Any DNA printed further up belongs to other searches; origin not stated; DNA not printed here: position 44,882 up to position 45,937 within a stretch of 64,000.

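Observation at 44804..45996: AT-rich two-gene islet (67-aa ORF plus 251-aa coiled-coil/2-TM protein) with its own upstream region, just beyond the ilvC terminator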

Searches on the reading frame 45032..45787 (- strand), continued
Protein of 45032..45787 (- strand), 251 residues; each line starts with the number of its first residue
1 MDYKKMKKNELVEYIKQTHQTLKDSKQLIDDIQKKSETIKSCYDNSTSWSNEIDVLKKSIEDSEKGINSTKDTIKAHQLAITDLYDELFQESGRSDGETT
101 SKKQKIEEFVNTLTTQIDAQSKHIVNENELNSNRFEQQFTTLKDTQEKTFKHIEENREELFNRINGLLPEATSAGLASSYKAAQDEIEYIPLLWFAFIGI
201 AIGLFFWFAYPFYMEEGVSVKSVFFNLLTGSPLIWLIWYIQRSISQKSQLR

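Call 18: find_encoding_contigs(protein=P0023, flank=8000, max_places=2)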
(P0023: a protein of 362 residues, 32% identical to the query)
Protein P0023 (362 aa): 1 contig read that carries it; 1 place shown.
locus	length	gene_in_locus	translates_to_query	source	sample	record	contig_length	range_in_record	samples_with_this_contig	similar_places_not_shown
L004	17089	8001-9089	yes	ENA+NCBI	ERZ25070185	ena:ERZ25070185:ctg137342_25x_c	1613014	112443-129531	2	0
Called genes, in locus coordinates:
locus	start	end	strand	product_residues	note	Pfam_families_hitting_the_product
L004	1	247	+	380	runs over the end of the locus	-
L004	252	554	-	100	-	PF03626:COX4_pro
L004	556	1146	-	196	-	PF00510:COX3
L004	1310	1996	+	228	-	-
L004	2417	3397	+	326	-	PF05990:DUF900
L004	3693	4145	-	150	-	PF13452:FAS1_DH_region (faint), PF01575:MaoC_dehydratas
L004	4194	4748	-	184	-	PF13452:FAS1_DH_region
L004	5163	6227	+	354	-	PF13531:SBP_bac_11, PF13343:SBP_bac_6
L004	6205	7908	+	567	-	PF00528:BPD_transp_1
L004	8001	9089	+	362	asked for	-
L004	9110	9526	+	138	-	-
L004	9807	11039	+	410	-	PF01135:PCMT, PF13847:Methyltransf_31 (weak), PF13649:Methyltransf_25 (weak)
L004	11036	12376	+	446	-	PF02321:OEP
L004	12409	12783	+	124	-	PF10691:DUF2497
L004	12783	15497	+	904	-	PF00133:tRNA-synt_1, PF09334:tRNA-synt_1g (weak), PF13603:tRNA-synt_1_2 (faint), PF09334:tRNA-synt_1g (weak), PF08264:Anticodon_1, PF10458:Val_tRNA-synt_C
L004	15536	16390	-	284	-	PF01555:N6_N4_Mtase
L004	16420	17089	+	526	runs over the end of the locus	PF01555:N6_N4_Mtase, PF01170:UPF0020 (weak)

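Call 19: find_encoding_contigs(protein=P0017, flank=8000, max_places=2)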
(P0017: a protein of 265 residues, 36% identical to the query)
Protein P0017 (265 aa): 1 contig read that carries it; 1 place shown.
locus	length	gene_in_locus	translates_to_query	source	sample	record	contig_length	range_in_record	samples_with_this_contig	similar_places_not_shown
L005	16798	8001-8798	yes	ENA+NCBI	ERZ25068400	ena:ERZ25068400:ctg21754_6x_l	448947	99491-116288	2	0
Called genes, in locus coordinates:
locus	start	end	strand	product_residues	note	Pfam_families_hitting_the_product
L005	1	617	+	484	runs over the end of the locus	-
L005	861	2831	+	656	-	PF00270:DEAD (weak), PF04851:ResIII, PF17757:UvrB_inter, PF27431:UvrB_3rd, PF00271:Helicase_C, PF12344:UvrB, PF02151:UVR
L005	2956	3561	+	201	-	PF01420:Methylase_S (weak)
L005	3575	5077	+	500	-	PF12161:HsdM_N, PF02384:N6_Mtase, PF07669:Eco57I (weak)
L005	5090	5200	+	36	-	-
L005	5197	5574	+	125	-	PF02498:Bro-N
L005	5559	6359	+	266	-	PF13643:DUF4145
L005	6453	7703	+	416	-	PF01420:Methylase_S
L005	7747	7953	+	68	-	-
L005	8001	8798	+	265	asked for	-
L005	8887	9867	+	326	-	PF02463:SMC_N, PF13175:AAA_15, PF13476:AAA_23, PF13514:AAA_27 (weak), PF13304:AAA_21 (weak)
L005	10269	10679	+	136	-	-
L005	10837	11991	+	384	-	PF04313:HSDR_N (faint), PF02661:Fic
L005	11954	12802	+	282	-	PF04313:HSDR_N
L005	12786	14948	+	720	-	PF04851:ResIII, PF18766:SWI2_SNF2, PF22679:T1R_D3-like, PF11867:T1RH-like_C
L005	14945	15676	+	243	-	PF01863:YgjP-like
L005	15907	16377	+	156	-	-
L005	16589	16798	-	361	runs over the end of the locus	PF01595:CNNM, PF00571:CBS (faint)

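Call 24: find_related_loci(query=A2, collection=genome_contigs, flank=10000)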
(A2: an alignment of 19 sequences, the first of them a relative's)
Query A2 (343 aa) in genome_contigs; peptide patterns used: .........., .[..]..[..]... (x = any residue, [..] = any of these).
35 stretches matched a pattern; 15 encode a relative of the query (tblastn E <= 1e-3); 15 distinct loci.
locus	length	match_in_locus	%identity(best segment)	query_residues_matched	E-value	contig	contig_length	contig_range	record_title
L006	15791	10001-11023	61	1-341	4e-140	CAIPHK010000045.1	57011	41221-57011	uncultured bacterium isolate KT_bin-0310 genome assembly, contig: bin-0310:45/46, whole genome shotgun sequence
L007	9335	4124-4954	37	6-319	7e-52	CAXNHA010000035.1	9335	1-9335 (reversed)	MAG: Candidatus Marinamargulisbacteria bacterium isolate LH-02apr19-223 genome assembly, contig: LH-02apr19-C17608, whol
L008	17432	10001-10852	32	2-316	9e-39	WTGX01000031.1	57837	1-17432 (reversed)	MAG: Nitrospira sp. isolate CO36405bin_1 NODE_141_length_57837_cov_314.711865, whole genome shotgun sequence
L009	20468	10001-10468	43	168-317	1e-37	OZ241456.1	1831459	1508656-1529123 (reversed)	MAG: Bdellovibrionales bacterium isolate b7f951f6-ad55-4040-9540-f2673886bfab genome assembly, chromosome: 1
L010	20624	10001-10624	37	144-339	2e-36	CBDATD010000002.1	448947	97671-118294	MAG: Bdellovibrionales bacterium isolate 585bcca8-31af-42a4-9075-87e9a9e69cb9 genome assembly, contig: contig_2, whole g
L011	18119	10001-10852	31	2-316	7e-41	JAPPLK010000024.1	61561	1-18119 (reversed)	MAG: Nitrospira sp. isolate RHO3_bin_20 NODE_1123_length_61561_cov_321.241245, whole genome shotgun sequence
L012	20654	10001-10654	33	112-314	3e-34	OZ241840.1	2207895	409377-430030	MAG: Bdellovibrionales bacterium isolate c863a131-a975-4ce1-8af7-b9d89bf78701 genome assembly, chromosome: 1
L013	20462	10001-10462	41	170-320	1e-33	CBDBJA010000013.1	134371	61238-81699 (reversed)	MAG: Thermodesulfobacteriota bacterium isolate 9e4b1e2a-9897-4602-aa7f-64ffbed5bca6 genome assembly, contig: contig_13,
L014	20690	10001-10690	37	107-323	8e-37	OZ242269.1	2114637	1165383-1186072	MAG: Nitrospirales bacterium isolate 0ee571f2-8639-4f8e-9eaa-93cf1acbcd03 genome assembly, chromosome: 1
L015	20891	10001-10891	29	25-319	6e-32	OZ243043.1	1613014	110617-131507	MAG: Alphaproteobacteria bacterium isolate 66b0c868-fd97-4540-bf87-dd06cb01c8a4 genome assembly, chromosome: 1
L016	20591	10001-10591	39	130-317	1e-30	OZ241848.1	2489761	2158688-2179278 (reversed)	MAG: Bdellovibrionales bacterium isolate 96141382-e311-45bf-910f-4fc7ba283183 genome assembly, chromosome: 1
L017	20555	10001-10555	34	149-320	1e-28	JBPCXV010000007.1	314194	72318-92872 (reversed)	MAG: Pseudohongiellaceae bacterium isolate MAG_seacave_92 S1Ck127_5271475, whole genome shotgun sequence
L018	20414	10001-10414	41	171-304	1e-28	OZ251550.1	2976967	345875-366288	MAG: Nitrospirales bacterium isolate d59870a2-bf11-498b-9867-9f61eb436578 genome assembly, chromosome: 1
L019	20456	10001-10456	42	162-307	4e-28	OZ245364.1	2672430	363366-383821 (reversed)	MAG: Candidatus Poriferihabitaceae bacterium isolate ad906cb3-1d1f-494b-88e6-7833d0e38aa3 genome assembly, chromosome: 1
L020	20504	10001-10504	29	136-286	3e-15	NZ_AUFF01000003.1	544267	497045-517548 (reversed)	Arenimonas composti TR7-09 = DSM 18010 K311DRAFT_scaffold00003.3_C, whole genome shotgun sequence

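Call 27: find_encoding_contigs(protein=P0028, flank=10000, max_places=3)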
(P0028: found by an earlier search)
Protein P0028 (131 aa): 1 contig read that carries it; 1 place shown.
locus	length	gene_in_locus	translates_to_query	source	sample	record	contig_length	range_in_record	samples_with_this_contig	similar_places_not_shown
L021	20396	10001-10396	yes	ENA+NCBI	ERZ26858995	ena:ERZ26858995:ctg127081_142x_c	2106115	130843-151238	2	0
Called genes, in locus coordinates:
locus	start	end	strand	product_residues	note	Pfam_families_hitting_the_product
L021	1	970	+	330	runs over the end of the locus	PF00490:ALAD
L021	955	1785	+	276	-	PF08501:Shikimate_dh_N, PF01488:Shikimate_DH, PF18317:SDH_C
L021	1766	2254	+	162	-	PF02367:TsaE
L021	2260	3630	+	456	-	PF11741:AMIN, PF01520:Amidase_3, PF01476:LysM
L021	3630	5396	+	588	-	PF02518:HATPase_c, PF13589:HATPase_c_3, PF01119:DNA_mis_repair, PF08676:MutL_C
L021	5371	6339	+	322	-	PF01745:IPT, PF01715:IPPT, PF24892:UTP6_C (weak)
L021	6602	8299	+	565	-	PF02776:TPP_enzyme_N, PF00205:TPP_enzyme_M, PF02775:TPP_enzyme_C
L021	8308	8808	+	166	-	PF01842:ACT, PF22629:ACT_AHAS_ss, PF13710:ACT_5, PF10369:ALS_ss_C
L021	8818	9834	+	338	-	PF02826:2-Hacid_dh_C, PF03446:NAD_binding_2 (weak), PF03807:F420_oxidored (weak), PF07991:KARI_N, PF01450:KARI_C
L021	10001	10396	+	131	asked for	PF03013:Pyr_excise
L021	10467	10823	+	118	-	-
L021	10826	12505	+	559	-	PF01019:G_glu_transpept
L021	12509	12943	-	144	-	PF08327:AHSA1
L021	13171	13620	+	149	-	PF09912:DUF2141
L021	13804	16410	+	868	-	PF01411:tRNA-synt_2c, PF07973:tRNA_SAD, PF02272:DHHA1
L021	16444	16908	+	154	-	PF11695:DUF3291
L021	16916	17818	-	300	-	PF00753:Lactamase_B, PF12706:Lactamase_B_2 (weak)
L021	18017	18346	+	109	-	PF13826:Monooxy_af470-like (weak)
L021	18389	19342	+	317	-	PF03446:NAD_binding_2, PF03807:F420_oxidored (weak), PF14833:NAD_binding_11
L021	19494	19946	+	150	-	PF00775:Dioxygenase_C (faint)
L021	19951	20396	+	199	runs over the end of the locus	PF01725:Ham1p_like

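Call 28: find_encoding_contigs(protein=P0029, flank=10000, max_places=3)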
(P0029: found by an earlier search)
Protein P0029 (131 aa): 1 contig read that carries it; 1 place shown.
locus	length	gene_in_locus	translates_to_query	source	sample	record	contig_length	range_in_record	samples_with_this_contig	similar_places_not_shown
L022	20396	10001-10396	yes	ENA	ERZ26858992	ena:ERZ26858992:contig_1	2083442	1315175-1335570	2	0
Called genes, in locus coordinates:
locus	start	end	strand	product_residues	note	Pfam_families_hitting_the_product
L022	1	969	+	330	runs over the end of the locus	PF00490:ALAD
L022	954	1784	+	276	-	PF08501:Shikimate_dh_N, PF01488:Shikimate_DH, PF18317:SDH_C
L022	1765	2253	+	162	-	PF02367:TsaE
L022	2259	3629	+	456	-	PF11741:AMIN, PF01520:Amidase_3, PF01476:LysM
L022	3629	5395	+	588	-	PF02518:HATPase_c, PF13589:HATPase_c_3, PF01119:DNA_mis_repair, PF08676:MutL_C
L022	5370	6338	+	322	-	PF01745:IPT, PF01715:IPPT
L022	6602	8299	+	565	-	PF02776:TPP_enzyme_N, PF00205:TPP_enzyme_M, PF02775:TPP_enzyme_C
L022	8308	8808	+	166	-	PF01842:ACT, PF22629:ACT_AHAS_ss, PF13710:ACT_5, PF10369:ALS_ss_C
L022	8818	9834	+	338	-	PF02826:2-Hacid_dh_C (weak), PF03446:NAD_binding_2 (faint), PF03807:F420_oxidored (weak), PF07991:KARI_N, PF01450:KARI_C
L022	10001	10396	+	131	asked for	PF03013:Pyr_excise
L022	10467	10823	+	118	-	-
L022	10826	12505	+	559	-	PF01019:G_glu_transpept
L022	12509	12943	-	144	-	PF08327:AHSA1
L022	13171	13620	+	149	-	PF09912:DUF2141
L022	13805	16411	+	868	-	PF01411:tRNA-synt_2c, PF07973:tRNA_SAD, PF02272:DHHA1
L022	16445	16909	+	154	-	PF11695:DUF3291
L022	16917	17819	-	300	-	PF00753:Lactamase_B, PF12706:Lactamase_B_2 (weak)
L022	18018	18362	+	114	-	PF13826:Monooxy_af470-like (weak)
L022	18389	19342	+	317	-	PF03446:NAD_binding_2, PF03807:F420_oxidored (weak), PF14833:NAD_binding_11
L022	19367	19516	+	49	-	-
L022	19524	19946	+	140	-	PF00775:Dioxygenase_C (faint)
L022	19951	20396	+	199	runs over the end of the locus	PF01725:Ham1p_like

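Call 38: search_protein_representatives(alignment_id=A2)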
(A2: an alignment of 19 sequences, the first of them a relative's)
Query: 19 sequences, 302 profile positions. Proteins with E-value up to 0.001 (for the whole library): 3432; up to 1e-10: 1809; up to 1e-30: 101. The best 150 are listed.
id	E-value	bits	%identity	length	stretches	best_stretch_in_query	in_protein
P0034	3.6e-131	453.4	-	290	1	1-302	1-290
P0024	4.0e-100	351.5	-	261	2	117-298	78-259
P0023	4.3e-100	351.4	-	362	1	5-297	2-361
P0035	2.1e-93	329.4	-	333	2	77-301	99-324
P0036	2.5e-80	286.5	-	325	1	22-294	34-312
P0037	9.7e-80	284.5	-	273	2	123-297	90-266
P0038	1.0e-77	277.9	-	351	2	29-293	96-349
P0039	2.5e-77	276.6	-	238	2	117-298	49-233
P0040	1.6e-76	274.0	-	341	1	6-297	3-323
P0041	8.6e-76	271.6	-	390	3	20-298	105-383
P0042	4.7e-74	265.9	-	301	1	5-295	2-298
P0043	9.7e-73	261.5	-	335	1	20-300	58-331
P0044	5.3e-71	255.8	-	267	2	128-297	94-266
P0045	3.0e-68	246.8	-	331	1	8-296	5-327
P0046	4.6e-68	246.2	-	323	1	5-285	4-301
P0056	1.1e-57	212.1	-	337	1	7-292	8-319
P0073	3.7e-41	157.8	-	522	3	29-282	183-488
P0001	2.3e-36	142.1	-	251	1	9-226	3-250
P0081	2.1e-35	138.9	-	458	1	19-283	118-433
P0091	1.3e-33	133.1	-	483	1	26-282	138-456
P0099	7.4e-33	130.6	-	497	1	30-282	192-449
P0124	4.2e-31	124.8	-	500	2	64-294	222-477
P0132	2.0e-30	122.6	-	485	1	16-282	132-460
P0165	2.2e-29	119.2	-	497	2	33-282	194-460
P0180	7.1e-29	117.5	-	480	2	80-282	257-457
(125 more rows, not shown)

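Call 39: search_protein_families(library=pfam, proteins=[P0034, P0040, P0073, P0081, P0091, P0099, P0124, P0132, P0165, P0180], max_evalue=0.001)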
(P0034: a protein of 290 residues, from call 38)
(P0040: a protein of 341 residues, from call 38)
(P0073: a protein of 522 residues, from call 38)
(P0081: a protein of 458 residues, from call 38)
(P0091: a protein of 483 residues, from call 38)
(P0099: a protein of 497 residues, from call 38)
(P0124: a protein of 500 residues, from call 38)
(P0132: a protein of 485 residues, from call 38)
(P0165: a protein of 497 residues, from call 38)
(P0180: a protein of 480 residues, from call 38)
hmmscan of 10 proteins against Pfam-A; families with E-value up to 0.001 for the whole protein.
P0034 (290 aa): 2 families
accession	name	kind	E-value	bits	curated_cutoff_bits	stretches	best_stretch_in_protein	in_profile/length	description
PF05010.19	TACC_C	-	7.4e-05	23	29.9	0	3-152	4-161/201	Transforming acidic coiled-coil-containing protein (TACC), C-terminal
PF13301.11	DUF4079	-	0.00084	20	31.4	0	136-181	63-108/141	Protein of unknown function (DUF4079)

P0040 (341 aa): 0 families

P0073 (522 aa): 4 families
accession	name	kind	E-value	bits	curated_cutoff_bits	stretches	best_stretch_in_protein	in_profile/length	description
PF07926.17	TPR_MLP1_2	-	4.1e-05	24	36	0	232-339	11-115/129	TPR/MLP1/MLP2-like protein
PF05010.19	TACC_C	-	7.5e-05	23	29.9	0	249-340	4-95/201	Transforming acidic coiled-coil-containing protein (TACC), C-terminal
PF10186.14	ATG14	-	0.00054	19.6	33.2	1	61-166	23-122/347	Vacuolar sorting 38 and autophagy-related subunit 14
PF09787.14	Golgin_A5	-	0.00083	19.4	31.7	1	174-334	45-202/305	Golgin subfamily A member 5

P0081 (458 aa): 0 families

P0091 (483 aa): 0 families

P0099 (497 aa): 0 families

P0124 (500 aa): 1 family
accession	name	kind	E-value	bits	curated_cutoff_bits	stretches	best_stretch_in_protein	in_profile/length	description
PF18210.6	Knl1_RWD_C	-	0.00011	22.8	27.8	0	148-207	4-58/151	Knl1 RWD C-terminal domain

P0132 (485 aa): 1 family
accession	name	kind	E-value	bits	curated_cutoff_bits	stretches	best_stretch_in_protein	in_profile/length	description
PF12725.13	DUF3810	-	0.00019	21.4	28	0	328-453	16-144/311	Protein of unknown function (DUF3810)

P0165 (497 aa): 0 families

P0180 (480 aa): 0 families

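Call 40: search_protein_families(library=ncbifam, proteins=[P0002, P0034, P0040, P0073, P0081, P0091, P0099, P0124, P0165, P0180], max_evalue=0.001)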
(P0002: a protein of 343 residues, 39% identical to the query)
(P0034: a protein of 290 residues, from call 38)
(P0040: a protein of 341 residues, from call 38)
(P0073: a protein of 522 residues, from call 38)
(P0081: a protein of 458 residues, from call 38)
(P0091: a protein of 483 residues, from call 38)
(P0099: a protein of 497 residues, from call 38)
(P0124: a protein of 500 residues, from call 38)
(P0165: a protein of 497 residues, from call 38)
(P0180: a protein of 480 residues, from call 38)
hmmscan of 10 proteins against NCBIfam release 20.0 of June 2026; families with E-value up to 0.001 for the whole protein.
P0002 (343 aa): 2 families
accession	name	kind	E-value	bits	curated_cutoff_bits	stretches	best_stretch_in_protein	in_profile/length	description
NF045487.1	ASRP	equivalog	1.2e-06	27.4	300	1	25-175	126-268/593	archaea-specific SMC-related protein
NF038350.1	taxis_HmpF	equivalog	0.00024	19.6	200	1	13-178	151-318/553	pilus motility taxis protein HmpF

P0034 (290 aa): 2 families
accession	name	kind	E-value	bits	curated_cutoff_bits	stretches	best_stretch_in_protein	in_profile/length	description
NF045487.1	ASRP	equivalog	3.7e-06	25.8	300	1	13-130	356-469/593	archaea-specific SMC-related protein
NF003034.1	PRK03918.1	equivalog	0.0008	17.5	700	1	13-127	187-299/878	DNA double-strand break repair ATPase Rad50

P0040 (341 aa): 4 families
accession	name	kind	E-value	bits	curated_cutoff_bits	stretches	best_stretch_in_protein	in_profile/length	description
TIGR04211.1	SH3_and_anchor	equivalog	0.00011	21.9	65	0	113-217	82-186/198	TIGR04211 family SH3 domain-containing protein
NF047516.1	LA_3659_fam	equivalog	0.00074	19.2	36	0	18-160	76-220/221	LA_3659 family protein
NF047514.1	SpiroCoCo_N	equivalog_domain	0.00074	19.2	75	0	18-160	76-220/221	SpiroCoCo family coiled-coil protein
TIGR02168.1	SMC_prok_B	equivalog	0.00075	17.3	567.35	1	18-173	687-844/1181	chromosome segregation protein SMC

P0073 (522 aa): 14 families
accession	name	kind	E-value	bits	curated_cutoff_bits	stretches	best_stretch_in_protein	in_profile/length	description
NF045487.1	ASRP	equivalog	1.6e-14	53.5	300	1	41-339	147-441/593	archaea-specific SMC-related protein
TIGR02168.1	SMC_prok_B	equivalog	4.9e-10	37.8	567.35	2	35-222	762-949/1181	chromosome segregation protein SMC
TIGR02169.1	SMC_prok_A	equivalog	1.2e-08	33.2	729.4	1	50-337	231-518/1165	chromosome segregation protein SMC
NF045780.1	TrlF_fam_ATP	equivalog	3.2e-08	32.8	350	1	47-349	432-744/944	TrlF family AAA-like ATPase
NF043058.1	T4SS_LegC2C7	subfamily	8e-07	28.3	350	1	66-261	117-309/348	LegC2/C7 family Dot/Icm T4SS effector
NF047515.1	SpiroCoCo_C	equivalog_domain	2.6e-06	26.8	125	0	41-237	74-261/313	SpiroCoCo family coiled-coil protein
NF002572.0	PRK02224.1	equivalog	3.7e-06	25.5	1087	0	174-335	277-438/888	DNA double-strand break repair ATPase Rad50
TIGR04523.1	Mplasa_alph_rch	subfamily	7.5e-06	24.2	270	1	43-338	321-621/745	helix-rich protein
NF041034.1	Rad50_Sulf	equivalog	5e-05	21.4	1000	1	80-336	128-679/872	DNA double-strand break repair ATPase Rad50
NF003034.1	PRK03918.1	equivalog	6.1e-05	21.2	700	0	189-339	167-319/878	DNA double-strand break repair ATPase Rad50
NF047516.1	LA_3659_fam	equivalog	0.0001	22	36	0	41-170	76-200/221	LA_3659 family protein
NF047514.1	SpiroCoCo_N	equivalog_domain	0.0001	22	75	0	41-170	76-200/221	SpiroCoCo family coiled-coil protein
NF041035.1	Rad50_Halo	equivalog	0.00016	20.2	1000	0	33-172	465-602/883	DNA double-strand break repair ATPase Rad50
TIGR04527.1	mycoplas_twoTM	subfamily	0.00079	19.2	125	0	179-333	32-174/248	MG_279/MG_280 family protein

P0081 (458 aa): 0 families

P0091 (483 aa): 1 family
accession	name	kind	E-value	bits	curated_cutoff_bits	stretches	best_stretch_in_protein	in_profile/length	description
TIGR02169.1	SMC_prok_A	equivalog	9.1e-05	20.3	729.4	1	132-307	707-872/1165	chromosome segregation protein SMC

P0099 (497 aa): 2 families
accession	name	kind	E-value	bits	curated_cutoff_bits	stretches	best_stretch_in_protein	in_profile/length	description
TIGR02168.1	SMC_prok_B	equivalog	9.7e-05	20.3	567.35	1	118-304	299-484/1181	chromosome segregation protein SMC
TIGR02169.1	SMC_prok_A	equivalog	0.00012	20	729.4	1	125-307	260-435/1165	chromosome segregation protein SMC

P0124 (500 aa): 5 families
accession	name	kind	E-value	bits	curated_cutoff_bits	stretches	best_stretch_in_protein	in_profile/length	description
NF002572.0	PRK02224.1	equivalog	4.7e-07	28.5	1087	1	113-326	167-366/888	DNA double-strand break repair ATPase Rad50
NF047515.1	SpiroCoCo_C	equivalog_domain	0.00024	20.4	125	0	141-339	121-297/313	SpiroCoCo family coiled-coil protein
NF045780.1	TrlF_fam_ATP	equivalog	0.00039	19.3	350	1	70-306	375-587/944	TrlF family AAA-like ATPase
NF041035.1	Rad50_Halo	equivalog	0.00039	18.9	1000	1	113-326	167-366/883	DNA double-strand break repair ATPase Rad50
NF045487.1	ASRP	equivalog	0.0005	18.8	300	1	120-258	129-267/593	archaea-specific SMC-related protein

P0165 (497 aa): 2 families
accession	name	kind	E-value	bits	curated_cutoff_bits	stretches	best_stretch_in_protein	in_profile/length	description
TIGR04527.1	mycoplas_twoTM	subfamily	0.00043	20.1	125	0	221-358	64-209/248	MG_279/MG_280 family protein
NF045487.1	ASRP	equivalog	0.00078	18.2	300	0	129-307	314-482/593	archaea-specific SMC-related protein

P0180 (480 aa): 1 family
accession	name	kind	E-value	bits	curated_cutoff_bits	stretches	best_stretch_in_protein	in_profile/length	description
NF045780.1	TrlF_fam_ATP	equivalog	0.00065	18.5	350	1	116-313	504-705/944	TrlF family AAA-like ATPase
